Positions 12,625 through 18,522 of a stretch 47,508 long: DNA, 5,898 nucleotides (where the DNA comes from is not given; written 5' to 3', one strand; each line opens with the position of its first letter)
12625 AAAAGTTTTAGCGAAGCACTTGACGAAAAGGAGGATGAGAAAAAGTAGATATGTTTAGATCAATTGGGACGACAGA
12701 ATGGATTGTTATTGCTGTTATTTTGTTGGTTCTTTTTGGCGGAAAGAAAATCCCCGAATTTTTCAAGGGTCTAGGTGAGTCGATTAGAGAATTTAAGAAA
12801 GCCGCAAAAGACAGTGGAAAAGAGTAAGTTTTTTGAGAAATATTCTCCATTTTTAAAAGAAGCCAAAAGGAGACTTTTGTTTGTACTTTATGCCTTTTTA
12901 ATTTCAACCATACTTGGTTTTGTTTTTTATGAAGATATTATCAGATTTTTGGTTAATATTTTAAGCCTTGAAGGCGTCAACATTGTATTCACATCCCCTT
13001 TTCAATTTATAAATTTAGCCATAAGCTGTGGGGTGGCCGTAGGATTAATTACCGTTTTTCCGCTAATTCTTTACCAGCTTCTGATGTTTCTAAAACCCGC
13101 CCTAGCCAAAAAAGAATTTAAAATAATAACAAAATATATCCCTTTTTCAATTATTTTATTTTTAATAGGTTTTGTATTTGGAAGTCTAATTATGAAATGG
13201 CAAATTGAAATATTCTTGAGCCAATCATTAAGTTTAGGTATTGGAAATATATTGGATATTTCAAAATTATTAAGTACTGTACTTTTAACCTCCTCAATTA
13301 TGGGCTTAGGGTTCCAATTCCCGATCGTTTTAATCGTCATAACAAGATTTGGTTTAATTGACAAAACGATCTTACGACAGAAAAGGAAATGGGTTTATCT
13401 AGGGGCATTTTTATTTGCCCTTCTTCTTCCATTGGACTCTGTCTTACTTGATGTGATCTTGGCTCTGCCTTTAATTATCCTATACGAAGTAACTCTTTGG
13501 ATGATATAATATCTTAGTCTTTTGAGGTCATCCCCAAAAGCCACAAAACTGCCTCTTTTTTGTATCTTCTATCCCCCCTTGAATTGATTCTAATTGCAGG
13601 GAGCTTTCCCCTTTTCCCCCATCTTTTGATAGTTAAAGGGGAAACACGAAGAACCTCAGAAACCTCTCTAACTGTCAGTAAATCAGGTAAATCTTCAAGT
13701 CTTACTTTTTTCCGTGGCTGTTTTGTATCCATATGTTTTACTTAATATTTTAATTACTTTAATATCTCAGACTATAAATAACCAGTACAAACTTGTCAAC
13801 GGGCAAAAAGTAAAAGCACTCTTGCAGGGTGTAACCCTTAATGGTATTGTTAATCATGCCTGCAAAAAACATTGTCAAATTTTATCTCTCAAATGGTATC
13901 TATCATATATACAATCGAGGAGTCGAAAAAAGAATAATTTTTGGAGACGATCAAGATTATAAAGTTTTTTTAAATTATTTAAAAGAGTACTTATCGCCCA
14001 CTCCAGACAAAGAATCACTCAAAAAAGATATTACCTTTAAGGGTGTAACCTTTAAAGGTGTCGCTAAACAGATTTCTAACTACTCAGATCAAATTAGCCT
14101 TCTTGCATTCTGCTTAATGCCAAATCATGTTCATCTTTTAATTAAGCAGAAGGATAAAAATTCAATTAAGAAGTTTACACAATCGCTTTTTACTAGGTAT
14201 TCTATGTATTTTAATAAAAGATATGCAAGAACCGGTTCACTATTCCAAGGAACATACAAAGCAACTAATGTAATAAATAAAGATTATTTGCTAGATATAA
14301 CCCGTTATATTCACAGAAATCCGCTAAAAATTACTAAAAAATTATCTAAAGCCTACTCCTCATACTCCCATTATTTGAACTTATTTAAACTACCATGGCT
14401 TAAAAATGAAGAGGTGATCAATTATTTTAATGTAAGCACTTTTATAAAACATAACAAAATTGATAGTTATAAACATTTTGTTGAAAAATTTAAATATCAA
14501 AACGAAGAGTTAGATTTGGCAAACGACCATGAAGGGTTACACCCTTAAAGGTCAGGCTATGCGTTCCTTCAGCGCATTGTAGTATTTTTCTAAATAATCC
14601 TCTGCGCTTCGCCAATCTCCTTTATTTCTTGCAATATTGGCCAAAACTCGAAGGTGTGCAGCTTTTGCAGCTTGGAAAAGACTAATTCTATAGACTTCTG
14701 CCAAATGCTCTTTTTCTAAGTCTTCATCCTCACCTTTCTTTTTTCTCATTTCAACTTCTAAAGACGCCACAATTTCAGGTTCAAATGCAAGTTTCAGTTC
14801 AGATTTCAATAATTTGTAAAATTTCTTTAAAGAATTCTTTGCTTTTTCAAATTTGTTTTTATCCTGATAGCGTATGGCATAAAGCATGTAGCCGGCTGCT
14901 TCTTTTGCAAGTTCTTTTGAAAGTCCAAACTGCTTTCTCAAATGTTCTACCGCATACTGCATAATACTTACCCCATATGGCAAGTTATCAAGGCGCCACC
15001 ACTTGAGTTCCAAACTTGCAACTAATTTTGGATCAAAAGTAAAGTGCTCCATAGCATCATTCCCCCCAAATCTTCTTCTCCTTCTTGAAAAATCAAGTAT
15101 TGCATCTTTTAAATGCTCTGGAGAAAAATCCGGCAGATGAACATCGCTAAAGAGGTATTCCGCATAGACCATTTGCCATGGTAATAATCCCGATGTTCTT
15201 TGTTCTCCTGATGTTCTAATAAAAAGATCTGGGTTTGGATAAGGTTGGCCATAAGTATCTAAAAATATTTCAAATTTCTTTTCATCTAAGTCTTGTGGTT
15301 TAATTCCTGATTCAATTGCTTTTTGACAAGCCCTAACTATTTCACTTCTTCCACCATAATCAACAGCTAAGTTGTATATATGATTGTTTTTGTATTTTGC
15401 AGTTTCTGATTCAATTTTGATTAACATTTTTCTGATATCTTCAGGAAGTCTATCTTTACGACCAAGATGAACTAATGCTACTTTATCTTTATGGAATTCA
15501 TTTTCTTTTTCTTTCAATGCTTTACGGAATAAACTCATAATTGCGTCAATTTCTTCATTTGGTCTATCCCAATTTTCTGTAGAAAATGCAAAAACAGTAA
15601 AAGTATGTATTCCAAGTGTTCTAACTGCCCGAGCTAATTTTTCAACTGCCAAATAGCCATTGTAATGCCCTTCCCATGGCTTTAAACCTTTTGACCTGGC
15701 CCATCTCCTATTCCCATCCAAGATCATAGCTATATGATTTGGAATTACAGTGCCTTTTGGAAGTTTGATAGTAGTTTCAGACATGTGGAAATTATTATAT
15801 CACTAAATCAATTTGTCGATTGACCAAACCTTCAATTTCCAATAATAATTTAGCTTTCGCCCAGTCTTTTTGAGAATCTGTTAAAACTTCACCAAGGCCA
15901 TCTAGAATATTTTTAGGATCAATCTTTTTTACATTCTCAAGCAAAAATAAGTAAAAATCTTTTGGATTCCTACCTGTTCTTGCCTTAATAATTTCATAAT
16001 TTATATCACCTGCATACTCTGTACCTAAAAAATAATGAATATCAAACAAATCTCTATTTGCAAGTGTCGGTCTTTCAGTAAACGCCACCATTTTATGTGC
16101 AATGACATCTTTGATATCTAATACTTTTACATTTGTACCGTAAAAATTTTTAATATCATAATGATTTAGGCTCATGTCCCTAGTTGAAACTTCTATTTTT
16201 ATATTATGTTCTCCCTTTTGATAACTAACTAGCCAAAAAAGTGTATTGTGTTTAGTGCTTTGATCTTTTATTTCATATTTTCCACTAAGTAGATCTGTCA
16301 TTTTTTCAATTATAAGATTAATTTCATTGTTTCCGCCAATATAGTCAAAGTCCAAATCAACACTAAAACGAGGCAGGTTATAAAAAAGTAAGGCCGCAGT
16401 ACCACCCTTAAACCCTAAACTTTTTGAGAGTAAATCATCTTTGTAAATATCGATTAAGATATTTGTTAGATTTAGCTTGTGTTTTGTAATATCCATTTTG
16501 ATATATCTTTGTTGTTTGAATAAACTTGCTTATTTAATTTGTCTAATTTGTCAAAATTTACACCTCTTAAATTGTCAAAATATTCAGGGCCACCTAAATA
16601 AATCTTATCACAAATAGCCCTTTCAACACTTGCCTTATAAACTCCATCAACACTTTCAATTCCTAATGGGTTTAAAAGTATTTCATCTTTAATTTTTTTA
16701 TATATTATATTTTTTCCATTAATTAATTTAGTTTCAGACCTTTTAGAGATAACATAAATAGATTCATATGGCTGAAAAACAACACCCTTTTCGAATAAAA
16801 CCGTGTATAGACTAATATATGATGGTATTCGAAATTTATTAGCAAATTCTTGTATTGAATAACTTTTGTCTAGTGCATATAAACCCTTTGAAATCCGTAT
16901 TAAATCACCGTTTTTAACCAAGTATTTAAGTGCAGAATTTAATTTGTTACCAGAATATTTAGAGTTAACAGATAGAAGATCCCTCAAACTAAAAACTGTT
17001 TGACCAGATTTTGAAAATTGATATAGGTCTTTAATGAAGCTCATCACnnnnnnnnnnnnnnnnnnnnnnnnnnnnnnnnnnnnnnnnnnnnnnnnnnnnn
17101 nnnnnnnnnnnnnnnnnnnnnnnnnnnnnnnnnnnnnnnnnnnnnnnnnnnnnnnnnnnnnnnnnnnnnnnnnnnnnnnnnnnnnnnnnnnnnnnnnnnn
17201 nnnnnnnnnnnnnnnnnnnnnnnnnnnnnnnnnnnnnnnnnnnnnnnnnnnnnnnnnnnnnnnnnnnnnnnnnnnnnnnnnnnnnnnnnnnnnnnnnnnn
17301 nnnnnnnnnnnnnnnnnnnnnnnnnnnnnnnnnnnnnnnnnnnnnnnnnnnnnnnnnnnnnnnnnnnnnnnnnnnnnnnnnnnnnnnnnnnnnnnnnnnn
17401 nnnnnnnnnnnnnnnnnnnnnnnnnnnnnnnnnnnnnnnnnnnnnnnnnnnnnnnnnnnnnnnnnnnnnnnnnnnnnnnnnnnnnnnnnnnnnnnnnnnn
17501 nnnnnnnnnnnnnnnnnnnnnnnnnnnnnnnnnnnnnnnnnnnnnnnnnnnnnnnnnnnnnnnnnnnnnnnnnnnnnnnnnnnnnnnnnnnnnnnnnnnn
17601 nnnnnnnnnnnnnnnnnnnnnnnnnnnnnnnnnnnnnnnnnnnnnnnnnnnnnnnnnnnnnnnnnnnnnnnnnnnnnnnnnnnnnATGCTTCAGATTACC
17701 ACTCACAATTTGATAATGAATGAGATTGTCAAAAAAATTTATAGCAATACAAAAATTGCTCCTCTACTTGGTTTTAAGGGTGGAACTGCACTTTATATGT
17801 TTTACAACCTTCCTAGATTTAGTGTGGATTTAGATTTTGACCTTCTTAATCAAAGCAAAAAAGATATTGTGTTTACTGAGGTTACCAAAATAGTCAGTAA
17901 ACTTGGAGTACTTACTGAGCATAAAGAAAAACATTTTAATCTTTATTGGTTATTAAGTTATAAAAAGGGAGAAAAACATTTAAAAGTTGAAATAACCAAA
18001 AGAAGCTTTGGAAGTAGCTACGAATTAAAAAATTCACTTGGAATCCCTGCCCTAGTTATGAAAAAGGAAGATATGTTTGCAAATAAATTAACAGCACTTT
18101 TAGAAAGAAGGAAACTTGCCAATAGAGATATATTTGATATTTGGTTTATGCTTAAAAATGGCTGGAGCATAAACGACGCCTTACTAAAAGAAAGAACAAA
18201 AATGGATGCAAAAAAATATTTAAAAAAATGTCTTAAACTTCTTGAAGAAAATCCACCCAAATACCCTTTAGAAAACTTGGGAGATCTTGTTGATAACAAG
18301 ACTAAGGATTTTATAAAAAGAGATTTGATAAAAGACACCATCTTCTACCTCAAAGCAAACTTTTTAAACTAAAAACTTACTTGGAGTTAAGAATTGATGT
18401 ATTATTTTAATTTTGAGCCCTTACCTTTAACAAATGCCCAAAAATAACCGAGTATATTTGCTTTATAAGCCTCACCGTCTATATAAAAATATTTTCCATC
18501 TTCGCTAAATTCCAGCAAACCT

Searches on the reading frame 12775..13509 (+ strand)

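Call 79: search_protein_families(library=pfam, proteins=[window:12775-13509:+], max_evalue=0.001)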
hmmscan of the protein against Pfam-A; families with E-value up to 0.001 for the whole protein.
window:12775-13509:+ (244 aa): 1 family
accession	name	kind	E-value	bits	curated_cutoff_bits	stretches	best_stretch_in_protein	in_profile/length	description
PF00902.23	TatC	-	7.7e-39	134.1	25.1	1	26-232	2-208/208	Sec-independent protein translocase protein (TatC)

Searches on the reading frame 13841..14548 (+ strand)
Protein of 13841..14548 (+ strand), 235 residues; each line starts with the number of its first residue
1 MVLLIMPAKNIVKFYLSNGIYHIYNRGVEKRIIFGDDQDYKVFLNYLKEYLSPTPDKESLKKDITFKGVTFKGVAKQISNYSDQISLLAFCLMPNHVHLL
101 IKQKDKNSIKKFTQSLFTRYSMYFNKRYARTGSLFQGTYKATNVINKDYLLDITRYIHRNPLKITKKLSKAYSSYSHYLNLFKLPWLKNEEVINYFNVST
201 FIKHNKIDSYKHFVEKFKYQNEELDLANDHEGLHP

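Call 79: search_protein_families(library=pfam, proteins=[window:13841-14548:+], max_evalue=0.001)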
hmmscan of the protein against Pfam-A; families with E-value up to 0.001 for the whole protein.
window:13841-14548:+ (235 aa): 1 family
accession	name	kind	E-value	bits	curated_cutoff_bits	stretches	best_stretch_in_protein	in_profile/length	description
PF01797.21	Y1_Tnp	-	3.3e-13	50.3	23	1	82-160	38-121/121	Transposase IS200 like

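Call 81: search_protein_families(library=ncbifam, proteins=[window:13841-14548:+], max_evalue=0.01)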
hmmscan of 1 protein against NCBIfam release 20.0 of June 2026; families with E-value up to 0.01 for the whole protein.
window:13841-14548:+ (235 aa): 2 families
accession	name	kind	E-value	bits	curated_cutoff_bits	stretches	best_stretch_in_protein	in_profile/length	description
NF047646.1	REP_Tyr_transpos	equivalog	1.7e-11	44.2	80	1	82-175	44-143/146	REP-associated tyrosine transposase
NF033573.1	transpos_IS200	equivalog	0.00013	22.1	55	1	74-131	37-93/126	IS200/IS605 family transposase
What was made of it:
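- It scores below NCBIfam's cut-off for REP_Tyr_transpos (44 vs 80 bits, call 81).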

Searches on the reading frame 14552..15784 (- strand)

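Call 79: search_protein_families(library=pfam, proteins=[window:14552-15784:-], max_evalue=0.001)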
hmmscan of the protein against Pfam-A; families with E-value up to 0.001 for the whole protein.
window:14552-15784:- (410 aa): 1 family
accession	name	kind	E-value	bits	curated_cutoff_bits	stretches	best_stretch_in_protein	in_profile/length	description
PF01255.24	Prenyltransf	-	7.3e-69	232.1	27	1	21-240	1-219/219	Putative undecaprenyl diphosphate synthase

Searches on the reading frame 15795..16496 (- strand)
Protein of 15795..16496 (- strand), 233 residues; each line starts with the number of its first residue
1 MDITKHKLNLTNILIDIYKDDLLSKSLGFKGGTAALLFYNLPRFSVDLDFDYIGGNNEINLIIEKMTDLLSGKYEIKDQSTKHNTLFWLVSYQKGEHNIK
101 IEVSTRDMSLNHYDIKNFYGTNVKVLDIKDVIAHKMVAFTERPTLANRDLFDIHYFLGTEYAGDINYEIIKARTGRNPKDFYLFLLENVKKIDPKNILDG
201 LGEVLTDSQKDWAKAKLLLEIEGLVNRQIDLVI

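Call 79: search_protein_families(library=pfam, proteins=[window:15795-16496:-], max_evalue=0.001)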
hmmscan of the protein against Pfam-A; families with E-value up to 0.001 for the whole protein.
window:15795-16496:- (233 aa): 1 family
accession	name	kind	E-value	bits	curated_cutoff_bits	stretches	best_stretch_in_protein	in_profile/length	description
PF08843.17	AbiEii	-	3.6e-21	76.6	22.5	1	20-195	8-209/238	Nucleotidyl transferase AbiEii toxin, Type IV TA system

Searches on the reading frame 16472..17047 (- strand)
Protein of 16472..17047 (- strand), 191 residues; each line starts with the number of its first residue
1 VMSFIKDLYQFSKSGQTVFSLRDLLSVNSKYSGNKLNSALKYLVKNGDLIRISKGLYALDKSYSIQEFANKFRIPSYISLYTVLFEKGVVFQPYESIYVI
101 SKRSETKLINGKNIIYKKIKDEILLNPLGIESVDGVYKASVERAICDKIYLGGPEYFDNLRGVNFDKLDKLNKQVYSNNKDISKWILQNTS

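Call 79: search_protein_families(library=pfam, proteins=[window:16472-17047:-], max_evalue=0.001)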
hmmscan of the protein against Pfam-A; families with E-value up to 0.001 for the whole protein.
window:16472-17047:- (191 aa): 1 family
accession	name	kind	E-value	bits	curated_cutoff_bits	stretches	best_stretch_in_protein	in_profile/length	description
PF13338.12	AbiEi_4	-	2.5e-05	24.7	25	1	10-59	5-48/49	Transcriptional regulator, AbiEi antitoxin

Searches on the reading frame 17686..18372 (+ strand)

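Call 79: search_protein_families(library=pfam, proteins=[window:17686-18372:+], max_evalue=0.001)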
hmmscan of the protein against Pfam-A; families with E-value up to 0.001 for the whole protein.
window:17686-18372:+ (228 aa): 1 family
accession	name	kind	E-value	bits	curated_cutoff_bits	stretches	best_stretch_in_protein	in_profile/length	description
PF08843.17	AbiEii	-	6.7e-20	72.5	22.5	1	27-206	14-208/238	Nucleotidyl transferase AbiEii toxin, Type IV TA system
